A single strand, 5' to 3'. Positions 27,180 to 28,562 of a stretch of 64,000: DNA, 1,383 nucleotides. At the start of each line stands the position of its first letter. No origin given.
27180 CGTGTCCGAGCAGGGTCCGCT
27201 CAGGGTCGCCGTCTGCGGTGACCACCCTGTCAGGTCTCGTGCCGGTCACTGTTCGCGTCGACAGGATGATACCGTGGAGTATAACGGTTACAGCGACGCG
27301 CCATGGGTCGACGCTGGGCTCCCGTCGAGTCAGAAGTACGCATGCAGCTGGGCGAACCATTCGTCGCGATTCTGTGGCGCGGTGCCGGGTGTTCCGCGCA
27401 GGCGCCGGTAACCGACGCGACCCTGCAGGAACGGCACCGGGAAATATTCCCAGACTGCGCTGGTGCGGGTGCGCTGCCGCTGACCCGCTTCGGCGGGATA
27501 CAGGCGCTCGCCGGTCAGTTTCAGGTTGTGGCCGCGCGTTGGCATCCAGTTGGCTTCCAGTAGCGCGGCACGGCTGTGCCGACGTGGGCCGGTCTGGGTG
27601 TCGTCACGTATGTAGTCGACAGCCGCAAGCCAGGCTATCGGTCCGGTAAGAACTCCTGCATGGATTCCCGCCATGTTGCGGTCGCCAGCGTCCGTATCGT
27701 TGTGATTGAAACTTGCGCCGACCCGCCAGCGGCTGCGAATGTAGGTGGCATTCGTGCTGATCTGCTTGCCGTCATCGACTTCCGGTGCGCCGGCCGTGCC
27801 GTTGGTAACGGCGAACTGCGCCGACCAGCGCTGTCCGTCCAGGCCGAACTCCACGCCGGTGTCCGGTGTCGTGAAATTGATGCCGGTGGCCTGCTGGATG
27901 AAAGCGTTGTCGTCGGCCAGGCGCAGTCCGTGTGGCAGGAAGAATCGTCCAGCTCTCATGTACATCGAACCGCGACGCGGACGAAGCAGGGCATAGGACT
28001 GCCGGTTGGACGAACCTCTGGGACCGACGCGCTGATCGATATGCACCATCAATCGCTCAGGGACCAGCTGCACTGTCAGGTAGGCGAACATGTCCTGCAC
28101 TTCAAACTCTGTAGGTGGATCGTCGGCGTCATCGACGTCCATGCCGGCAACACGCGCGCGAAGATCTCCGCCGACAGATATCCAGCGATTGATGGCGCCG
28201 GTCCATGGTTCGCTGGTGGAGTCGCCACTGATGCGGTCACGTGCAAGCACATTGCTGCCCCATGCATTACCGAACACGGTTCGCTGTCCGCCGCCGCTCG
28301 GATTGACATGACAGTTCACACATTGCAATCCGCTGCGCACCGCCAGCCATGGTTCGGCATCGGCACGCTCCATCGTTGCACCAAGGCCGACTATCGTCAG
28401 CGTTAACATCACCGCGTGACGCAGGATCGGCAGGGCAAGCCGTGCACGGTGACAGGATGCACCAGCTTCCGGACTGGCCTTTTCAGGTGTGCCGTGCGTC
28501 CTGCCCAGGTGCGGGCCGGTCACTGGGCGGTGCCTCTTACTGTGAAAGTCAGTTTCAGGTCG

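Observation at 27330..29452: Cyc2-like fused cytochrome-porin paired with a CxxCH lipoprotein: candidate outer-membrane electron conduit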

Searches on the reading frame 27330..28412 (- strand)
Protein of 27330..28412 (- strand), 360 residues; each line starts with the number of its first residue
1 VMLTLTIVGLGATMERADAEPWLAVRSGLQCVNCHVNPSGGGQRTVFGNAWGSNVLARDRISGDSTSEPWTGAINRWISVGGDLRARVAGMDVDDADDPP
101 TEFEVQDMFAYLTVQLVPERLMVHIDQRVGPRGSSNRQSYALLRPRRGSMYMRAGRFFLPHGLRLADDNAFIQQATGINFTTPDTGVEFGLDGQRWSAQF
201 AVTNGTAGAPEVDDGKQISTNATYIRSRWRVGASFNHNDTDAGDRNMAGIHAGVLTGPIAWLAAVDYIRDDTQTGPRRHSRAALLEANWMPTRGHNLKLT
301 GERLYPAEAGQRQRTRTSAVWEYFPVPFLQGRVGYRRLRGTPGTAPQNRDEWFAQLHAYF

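Call 3: search_protein_families(library=pfam, proteins=[window:27330-28412:-], max_evalue=0.1)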
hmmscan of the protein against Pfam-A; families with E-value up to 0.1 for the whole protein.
window:27330-28412:- (360 aa): 0 families

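Call 4: search_protein_families(library=ncbifam, proteins=[window:27330-28412:-], max_evalue=0.1)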
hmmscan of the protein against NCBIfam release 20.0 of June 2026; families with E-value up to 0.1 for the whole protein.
window:27330-28412:- (360 aa): 0 families

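Call 5: find_homologous_proteins(query=window:27330-28412:-)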
Query window:27330-28412:- (360 aa): 1041 proteins with E <= 0.001 among 8000 candidates; the best 120 are listed.
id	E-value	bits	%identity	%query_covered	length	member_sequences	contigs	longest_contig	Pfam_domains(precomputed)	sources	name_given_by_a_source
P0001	1.1e-245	833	100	100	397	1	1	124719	-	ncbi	-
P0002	5.9e-211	718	84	100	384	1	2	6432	-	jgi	jgi:hypothetical protein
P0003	3.3e-155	535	64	100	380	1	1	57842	-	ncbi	-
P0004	1.1e-150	520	65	96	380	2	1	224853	-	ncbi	-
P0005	2.9e-150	519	65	96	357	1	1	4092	-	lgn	-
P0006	1.2e-148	513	62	100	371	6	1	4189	-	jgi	jgi:hypothetical protein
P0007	1.5e-133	464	58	96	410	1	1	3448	-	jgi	jgi:hypothetical protein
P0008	1.0e-111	392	52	96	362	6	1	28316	-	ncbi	-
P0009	3.3e-111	390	50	99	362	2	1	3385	-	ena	-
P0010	2.0e-110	388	51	95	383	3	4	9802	-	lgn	-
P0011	5.7e-110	386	49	100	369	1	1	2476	-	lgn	-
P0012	8.3e-110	386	51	95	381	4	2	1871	-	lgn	-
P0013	1.1e-109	385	51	95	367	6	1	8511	PF07396.18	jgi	jgi:hypothetical protein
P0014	1.6e-109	385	51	96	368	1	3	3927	-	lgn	-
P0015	1.9e-109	384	50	99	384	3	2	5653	-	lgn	-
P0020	5.2e-109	383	49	96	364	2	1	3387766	-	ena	-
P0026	2.3e-108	381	49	95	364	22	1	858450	-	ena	-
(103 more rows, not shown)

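Call 10: search_solved_structures(query=A1, max_evalue=10, show_alignments=2)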
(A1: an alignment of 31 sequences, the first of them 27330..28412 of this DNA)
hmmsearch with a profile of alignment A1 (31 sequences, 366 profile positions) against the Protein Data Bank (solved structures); distinct sequences matched with E-value up to 10: 2.
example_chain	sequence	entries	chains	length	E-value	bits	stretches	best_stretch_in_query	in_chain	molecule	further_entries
5aur_A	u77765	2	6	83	0.64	11.8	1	36-82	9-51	Cytochrome c-552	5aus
5ze8_A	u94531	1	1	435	4.8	8.9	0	28-67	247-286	cytochrome c552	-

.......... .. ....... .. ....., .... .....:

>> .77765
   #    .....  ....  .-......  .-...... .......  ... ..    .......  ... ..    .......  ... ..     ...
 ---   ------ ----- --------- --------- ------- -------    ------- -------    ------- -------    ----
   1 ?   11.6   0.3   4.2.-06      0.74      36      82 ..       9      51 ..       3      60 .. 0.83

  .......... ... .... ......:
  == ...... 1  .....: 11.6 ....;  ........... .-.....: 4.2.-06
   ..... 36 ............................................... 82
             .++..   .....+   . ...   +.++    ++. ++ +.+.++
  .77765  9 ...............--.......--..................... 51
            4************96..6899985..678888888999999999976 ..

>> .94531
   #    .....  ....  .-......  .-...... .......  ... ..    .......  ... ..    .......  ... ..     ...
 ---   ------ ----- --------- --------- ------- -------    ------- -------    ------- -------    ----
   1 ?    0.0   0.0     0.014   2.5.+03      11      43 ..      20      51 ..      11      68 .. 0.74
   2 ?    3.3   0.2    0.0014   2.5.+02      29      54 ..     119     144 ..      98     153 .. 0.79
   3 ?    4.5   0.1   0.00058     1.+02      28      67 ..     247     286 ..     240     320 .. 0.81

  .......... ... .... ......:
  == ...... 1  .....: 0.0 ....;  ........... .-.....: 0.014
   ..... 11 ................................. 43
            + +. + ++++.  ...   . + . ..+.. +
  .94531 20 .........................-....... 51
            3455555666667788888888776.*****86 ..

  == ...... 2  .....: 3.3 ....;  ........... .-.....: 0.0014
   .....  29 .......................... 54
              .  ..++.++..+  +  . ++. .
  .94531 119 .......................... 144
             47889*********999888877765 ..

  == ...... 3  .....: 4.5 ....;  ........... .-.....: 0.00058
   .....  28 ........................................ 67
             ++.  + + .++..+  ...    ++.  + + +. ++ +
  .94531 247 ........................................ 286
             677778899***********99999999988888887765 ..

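Call 12: find_encoding_contigs(protein=P0001, flank=10000, max_places=3)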
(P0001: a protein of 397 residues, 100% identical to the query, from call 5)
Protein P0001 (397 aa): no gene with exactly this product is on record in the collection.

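Call 14: predict_structure(alignment_id=A1)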
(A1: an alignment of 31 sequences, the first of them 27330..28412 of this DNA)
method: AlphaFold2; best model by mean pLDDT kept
length: 360 residues; sequences in the alignment: 31
mean_pLDDT: 73.3   pTM: 0.73
mean pLDDT of the five models: 73.3, 70.6, 70.0, 69.4, 66.4
residues with pLDDT >= 90: 40; 70-90: 211; 50-70: 44; < 50: 65
segments of 3 or more residues with pLDDT < 50: 12-17, 30-35, 37-74, 164-177
pLDDT, mean of each block of 10 residues (from residue 1): 68 47 56 44 40 40 37 57 85 84 85 82 85 81 81 86 47 49 84 84 69 75 85 88 85 87 87 80 85 80 80 82 76 89 83 85
secondary structure, 60 per line:
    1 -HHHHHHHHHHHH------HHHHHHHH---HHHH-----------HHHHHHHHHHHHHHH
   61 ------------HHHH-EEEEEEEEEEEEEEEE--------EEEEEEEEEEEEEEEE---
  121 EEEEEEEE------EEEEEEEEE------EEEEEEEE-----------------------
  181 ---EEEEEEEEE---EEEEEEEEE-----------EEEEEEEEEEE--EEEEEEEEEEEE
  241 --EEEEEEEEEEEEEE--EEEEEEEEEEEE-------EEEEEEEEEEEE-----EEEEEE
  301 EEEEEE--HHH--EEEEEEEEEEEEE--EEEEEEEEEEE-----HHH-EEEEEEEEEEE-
elements in order: H2-13 H20-27 H31-34 H46-60 H73-76 E78-93 E102-117 E121-128 E135-143 E150-157 E184-192 E196-204 E216-226 E229-240 E243-256 E259-270 E278-289 E295-306 E314-326 E329-339 E349-359

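Call 20: fold_search(model_id=the predicted structure, library=pdb)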
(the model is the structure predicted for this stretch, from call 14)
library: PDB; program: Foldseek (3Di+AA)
matches with E <= 10: 1133; with E <= 0.001: 230
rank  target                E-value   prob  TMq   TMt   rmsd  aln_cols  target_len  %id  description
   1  5mdo_A                3.6e-13  1.00  0.64  0.67   5.1       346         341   15  Crystal structure of in vitro folded Chitoporin VhChip from Vibrio harveyi (crystal form I) (released 2017-12-20)
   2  5mdq_A                4.9e-13  1.00  0.64  0.66   9.0       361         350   16  Crystal structure of outer membrane expressed Chitoporin VhChip from Vibrio harveyi (released 2017-12-20)
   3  7eqm_A                1.9e-12  1.00  0.62  0.67   4.8       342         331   16  Apo Truncated VhChiP (Delta 1-19) (released 2022-08-10)
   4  2fgq                  6.1e-12  1.00  0.65  0.71   4.3       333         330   10  High resolution X-ray structure of Omp32 in complex with malate (released 2006-01-31)
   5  1e54_A                6.1e-12  1.00  0.65  0.70   4.4       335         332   12  Anion-selective porin from Comamonas acidovorans (released 2001-07-12)
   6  8jto                  8.0e-12  1.00  0.61  0.63   5.5       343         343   12  Outer membrane porin of Burkholderia pseudomallei (BpsOmp38) in complex with ceftazidime (released 2024-06-26)
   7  2o4v_A                3.1e-11  1.00  0.63  0.56   5.9       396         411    9  An arginine ladder in OprP mediates phosphate specific transfer across the outer membrane (released 2006-12-26)
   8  3a2s_X                3.5e-11  1.00  0.60  0.63   5.5       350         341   10  Crystal Structure of outer membrane protein PorB from Neisseria meningitidis in complex with sucrose (released 2010-04-07)
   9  6ehb_A                3.9e-11  1.00  0.59  0.66   6.0       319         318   13  OmpU, an outer membrane protein, of Vibrio cholerae (released 2018-04-25)
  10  6ehe                  4.8e-11  1.00  0.62  0.72   4.0       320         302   10  OmpTdeltaL8 (loop L8 deletion mutant of OmpT), an outer membrane protein of Vibrio cholerae (released 2018-04-25)
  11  6ehc_A                5.6e-11  1.00  0.59  0.69   7.0       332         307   13  OmpUdeltaN (N-terminus deletion mutant of OmpU), outer membrane protein of Vibrio cholerae (released 2018-04-25)
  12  6ehb_C                6.6e-11  1.00  0.60  0.67   5.7       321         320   12  OmpU, an outer membrane protein, of Vibrio cholerae (released 2018-04-25)
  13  3wi5                  6.9e-11  1.00  0.61  0.69   4.8       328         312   11  Crystal structure of the Loop 7 mutant PorB from Neisseria meningitidis serogroup B (released 2014-01-01)
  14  8byt_A                8.1e-11  1.00  0.55  0.63   6.1       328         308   12  Outer membrane attachment porin OmpM1 from Veillonella parvula, C3 symmetry (released 2023-11-08)
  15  3wi4                  9.5e-11  1.00  0.60  0.69   4.9       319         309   10  Crystal structure of wild-type PorB from Neisseria meningitidis serogroup B (released 2014-01-01)
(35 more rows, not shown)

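Call 21: search_protein_representatives(alignment_id=A1)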
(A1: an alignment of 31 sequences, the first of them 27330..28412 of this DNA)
Query: 31 sequences, 366 profile positions. Proteins with E-value up to 0.001 (for the whole library): 2193; up to 1e-10: 1086; up to 1e-30: 313. The best 150 are listed.
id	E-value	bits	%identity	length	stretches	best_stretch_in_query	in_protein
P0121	2.1e-169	579.4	-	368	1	10-366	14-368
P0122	1.9e-155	533.5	-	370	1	5-366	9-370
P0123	4.4e-145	499.3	-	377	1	11-366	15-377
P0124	3.4e-138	476.7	-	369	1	6-366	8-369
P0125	2.1e-136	470.8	-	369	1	8-366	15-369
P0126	2.3e-131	454.2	-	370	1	8-366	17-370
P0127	4.8e-130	449.9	-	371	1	3-366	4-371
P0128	3.9e-129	446.9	-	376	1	8-366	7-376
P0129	1.3e-127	441.8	-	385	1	9-366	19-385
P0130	6.8e-126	436.2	-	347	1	11-366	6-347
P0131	1.0e-124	432.3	-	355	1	14-366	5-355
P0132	1.4e-122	425.4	-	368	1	13-366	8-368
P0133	1.7e-122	425.0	-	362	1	8-365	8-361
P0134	6.9e-121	419.7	-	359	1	9-366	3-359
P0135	5.6e-119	413.5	-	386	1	9-366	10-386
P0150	1.2e-99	349.9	-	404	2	71-366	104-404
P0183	7.8e-83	294.5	-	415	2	73-366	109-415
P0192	8.4e-79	281.3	-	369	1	7-366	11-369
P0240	7.3e-60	219.0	-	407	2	101-366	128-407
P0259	1.2e-53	198.5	-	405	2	104-365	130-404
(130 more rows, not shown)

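Call 25: find_related_loci(query=A1, collection=genome_contigs, flank=8000)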
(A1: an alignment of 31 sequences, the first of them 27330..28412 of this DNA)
Query A1 (360 aa) in genome_contigs; peptide patterns used: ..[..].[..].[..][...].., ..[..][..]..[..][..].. (x = any residue, [..] = any of these).
500 stretches matched a pattern; 434 encode a relative of the query (tblastn E <= 1e-3); the best 80 are kept; 80 distinct loci.
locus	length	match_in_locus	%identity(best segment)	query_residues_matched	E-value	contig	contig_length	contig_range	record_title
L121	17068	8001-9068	64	1-360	9e-156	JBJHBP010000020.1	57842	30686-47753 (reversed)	MAG: Gammaproteobacteria bacterium isolate SF2967_J5348.rosella_refined.163_sub NODE_659_length_57842_cov_3.390159, whol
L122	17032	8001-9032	65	17-360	4e-152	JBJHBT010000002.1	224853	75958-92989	MAG: Gammaproteobacteria bacterium isolate SF2967_J5348.metabat2_refined.093_sub NODE_44_length_224853_cov_4.774748, who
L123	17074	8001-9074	48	2-360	4e-110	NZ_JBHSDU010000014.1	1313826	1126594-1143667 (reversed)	Steroidobacter flavus strain CGMCC 1.10759 velvet_auto_105_14, whole genome shotgun sequence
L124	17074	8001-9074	48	2-360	4e-109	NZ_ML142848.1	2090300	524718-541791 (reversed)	Peristeroidobacter soli strain JW-3 Scaffold1, whole genome shotgun sequence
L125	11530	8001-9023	50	19-360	1e-108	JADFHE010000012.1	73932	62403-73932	MAG: Proteobacteria bacterium isolate B33T1B5 B33T1B5_NODE135, whole genome shotgun sequence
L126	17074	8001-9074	48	2-360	1e-108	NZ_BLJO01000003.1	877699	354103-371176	Steroidobacter agaridevorans strain SA29-B sequence03, whole genome shotgun sequence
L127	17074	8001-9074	47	2-360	2e-108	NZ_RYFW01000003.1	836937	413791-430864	Peristeroidobacter agariperforans strain KA5-B Scaffold3_1, whole genome shotgun sequence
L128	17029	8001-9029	49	16-360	1e-108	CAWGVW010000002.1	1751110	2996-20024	MAG: uncultured Gammaproteobacteria bacterium isolate MFD02242.bin.1.86 genome assembly, contig: contig_5052, whole geno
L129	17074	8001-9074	48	2-360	1e-107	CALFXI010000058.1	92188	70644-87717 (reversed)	MAG TPA_asm: uncultured Steroidobacter sp. isolate SRR4028131_bin.81_CONCOCT_v1.1_MAG genome assembly, contig: ERZ795039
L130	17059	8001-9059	48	1-360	2e-107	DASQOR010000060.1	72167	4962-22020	MAG TPA_asm: Steroidobacteraceae bacterium isolate SMAG_U10808 k141_735506, whole genome shotgun sequence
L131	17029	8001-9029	50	17-360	7e-107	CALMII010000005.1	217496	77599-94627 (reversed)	MAG TPA_asm: uncultured Steroidobacter sp. isolate SRR2107171_bin.15_CONCOCT_v1.1_MAG genome assembly, contig: ERZ794917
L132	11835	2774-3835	49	4-360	1e-106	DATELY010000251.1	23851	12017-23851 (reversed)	MAG TPA_asm: Steroidobacteraceae bacterium isolate SMAG_U8928 k141_1412183, whole genome shotgun sequence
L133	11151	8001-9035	48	15-360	9e-107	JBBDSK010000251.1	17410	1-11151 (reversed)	MAG: Woeseia sp. isolate LejiaC_61_10 Lejia_C_7564_length_17410_cov_5, whole genome shotgun sequence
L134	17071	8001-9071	48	1-360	2e-106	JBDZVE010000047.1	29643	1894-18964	MAG: Lysobacterales bacterium isolate PE_dung26 NODE_574_length_29643, whole genome shotgun sequence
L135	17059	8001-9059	49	5-360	2e-106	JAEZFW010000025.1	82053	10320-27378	MAG: Proteobacteria bacterium isolate OH_CBrB_69 k127_3608861, whole genome shotgun sequence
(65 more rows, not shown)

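Call 32: list_cluster_members(proteins=[P0001, P0003, P0020, P0026])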
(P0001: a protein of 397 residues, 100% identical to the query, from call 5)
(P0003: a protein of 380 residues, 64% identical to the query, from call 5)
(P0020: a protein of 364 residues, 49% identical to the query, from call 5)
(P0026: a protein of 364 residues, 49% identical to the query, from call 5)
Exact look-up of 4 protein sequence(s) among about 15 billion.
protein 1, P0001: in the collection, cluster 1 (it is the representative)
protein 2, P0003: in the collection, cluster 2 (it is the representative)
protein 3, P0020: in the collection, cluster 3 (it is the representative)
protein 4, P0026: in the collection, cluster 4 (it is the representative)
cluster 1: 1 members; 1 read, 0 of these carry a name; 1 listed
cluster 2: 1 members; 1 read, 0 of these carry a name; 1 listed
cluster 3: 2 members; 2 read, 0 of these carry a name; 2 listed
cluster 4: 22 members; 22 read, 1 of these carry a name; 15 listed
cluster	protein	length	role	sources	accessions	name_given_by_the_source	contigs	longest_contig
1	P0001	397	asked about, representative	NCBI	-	-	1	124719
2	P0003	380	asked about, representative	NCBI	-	-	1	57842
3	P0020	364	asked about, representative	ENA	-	-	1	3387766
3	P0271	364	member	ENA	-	-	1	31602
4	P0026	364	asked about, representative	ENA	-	-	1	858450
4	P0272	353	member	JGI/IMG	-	hypothetical protein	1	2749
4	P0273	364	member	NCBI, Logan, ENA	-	-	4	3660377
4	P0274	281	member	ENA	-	-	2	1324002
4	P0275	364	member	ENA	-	-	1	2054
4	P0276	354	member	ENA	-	-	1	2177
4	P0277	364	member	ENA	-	-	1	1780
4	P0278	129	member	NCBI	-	-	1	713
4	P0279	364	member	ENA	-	-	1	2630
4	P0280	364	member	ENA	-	-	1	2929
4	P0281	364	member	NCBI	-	-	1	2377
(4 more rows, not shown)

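Call 47: search_protein_families(library=pfam, alignment_id=A1, max_evalue=0.01)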
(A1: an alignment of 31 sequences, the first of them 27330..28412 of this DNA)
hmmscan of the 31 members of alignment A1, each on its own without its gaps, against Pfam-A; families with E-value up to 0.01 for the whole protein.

A. member 1, window:27330-28412:- (360 aa): 0 families

B. families by the number of members that match (of 31 scanned): 2 families
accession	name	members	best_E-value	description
PF07396.17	Porin_O_P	13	9.1e-06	Phosphate-selective porin O and P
PF13609.12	Porin_4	6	2.7e-07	Gram-negative porin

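Call 75: find_encoding_contigs(protein=P0259, flank=6000, max_places=3)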
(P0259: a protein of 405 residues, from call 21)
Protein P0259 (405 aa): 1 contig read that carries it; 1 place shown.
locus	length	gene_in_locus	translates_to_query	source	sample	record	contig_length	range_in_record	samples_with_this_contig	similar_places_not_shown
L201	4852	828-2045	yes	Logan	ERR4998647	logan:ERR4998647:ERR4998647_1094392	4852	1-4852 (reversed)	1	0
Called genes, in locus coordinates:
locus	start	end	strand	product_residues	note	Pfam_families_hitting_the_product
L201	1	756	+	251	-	?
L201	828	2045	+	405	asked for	-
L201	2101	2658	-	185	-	PF05685:Uma2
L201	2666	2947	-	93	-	-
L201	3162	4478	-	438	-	PF15902:Sortilin-Vps10 (faint)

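Call 78: find_encoding_contigs(protein=P0183, flank=6000, max_places=2)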
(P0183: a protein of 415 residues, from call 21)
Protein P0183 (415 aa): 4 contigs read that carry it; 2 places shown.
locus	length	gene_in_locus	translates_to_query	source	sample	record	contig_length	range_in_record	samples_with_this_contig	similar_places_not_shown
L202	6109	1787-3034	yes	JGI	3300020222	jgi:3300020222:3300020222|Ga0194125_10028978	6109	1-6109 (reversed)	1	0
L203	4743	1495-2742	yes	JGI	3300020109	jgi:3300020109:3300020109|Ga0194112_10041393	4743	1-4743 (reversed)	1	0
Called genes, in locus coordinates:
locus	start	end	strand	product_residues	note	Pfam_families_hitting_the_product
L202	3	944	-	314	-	?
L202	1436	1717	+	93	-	PF04945:YHS (weak)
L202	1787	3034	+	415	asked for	-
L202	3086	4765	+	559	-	PF00034:Cytochrom_C (faint), PF13442:Cytochrome_CBB3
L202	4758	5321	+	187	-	PF00034:Cytochrom_C, PF13442:Cytochrome_CBB3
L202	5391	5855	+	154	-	PF07361:Cytochrom_B562 (weak)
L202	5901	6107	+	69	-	?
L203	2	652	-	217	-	?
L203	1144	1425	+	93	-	PF04945:YHS (weak)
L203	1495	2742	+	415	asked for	-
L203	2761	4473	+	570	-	PF00034:Cytochrom_C (faint), PF13442:Cytochrome_CBB3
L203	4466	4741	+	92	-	?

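Call 80: find_encoding_contigs(protein=P0192, flank=6000, max_places=2)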
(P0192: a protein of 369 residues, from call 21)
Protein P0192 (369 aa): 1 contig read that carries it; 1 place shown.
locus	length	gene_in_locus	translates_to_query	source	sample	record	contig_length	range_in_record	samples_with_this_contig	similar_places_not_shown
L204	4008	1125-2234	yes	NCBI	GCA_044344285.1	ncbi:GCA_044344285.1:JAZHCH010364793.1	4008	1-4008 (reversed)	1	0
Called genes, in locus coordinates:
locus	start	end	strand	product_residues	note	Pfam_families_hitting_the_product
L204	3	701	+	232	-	?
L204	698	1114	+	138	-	-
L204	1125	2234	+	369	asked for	-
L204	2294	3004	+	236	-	-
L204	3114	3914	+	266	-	PF13715:CarbopepD_reg_2 (weak), PF14686:fn3_3, PF13620:CarboxypepD_reg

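Call 82: find_encoding_contigs(protein=P0240, flank=6000, max_places=2)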
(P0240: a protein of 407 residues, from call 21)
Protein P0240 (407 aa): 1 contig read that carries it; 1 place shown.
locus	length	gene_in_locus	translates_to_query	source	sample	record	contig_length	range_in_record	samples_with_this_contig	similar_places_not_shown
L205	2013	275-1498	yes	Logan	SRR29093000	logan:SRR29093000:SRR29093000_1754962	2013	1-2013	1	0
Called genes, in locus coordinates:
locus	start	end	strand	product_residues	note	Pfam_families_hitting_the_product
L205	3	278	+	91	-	?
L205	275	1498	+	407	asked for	-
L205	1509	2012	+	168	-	?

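Call 83: find_encoding_contigs(protein=P0150, flank=6000, max_places=2)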
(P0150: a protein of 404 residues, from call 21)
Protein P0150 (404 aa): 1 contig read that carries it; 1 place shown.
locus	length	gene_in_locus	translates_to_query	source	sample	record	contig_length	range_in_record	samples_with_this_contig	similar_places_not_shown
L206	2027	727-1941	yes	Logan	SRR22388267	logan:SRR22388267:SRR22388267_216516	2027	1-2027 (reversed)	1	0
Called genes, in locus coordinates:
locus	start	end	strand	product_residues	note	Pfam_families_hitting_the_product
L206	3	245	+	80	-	?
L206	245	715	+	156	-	-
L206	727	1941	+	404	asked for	-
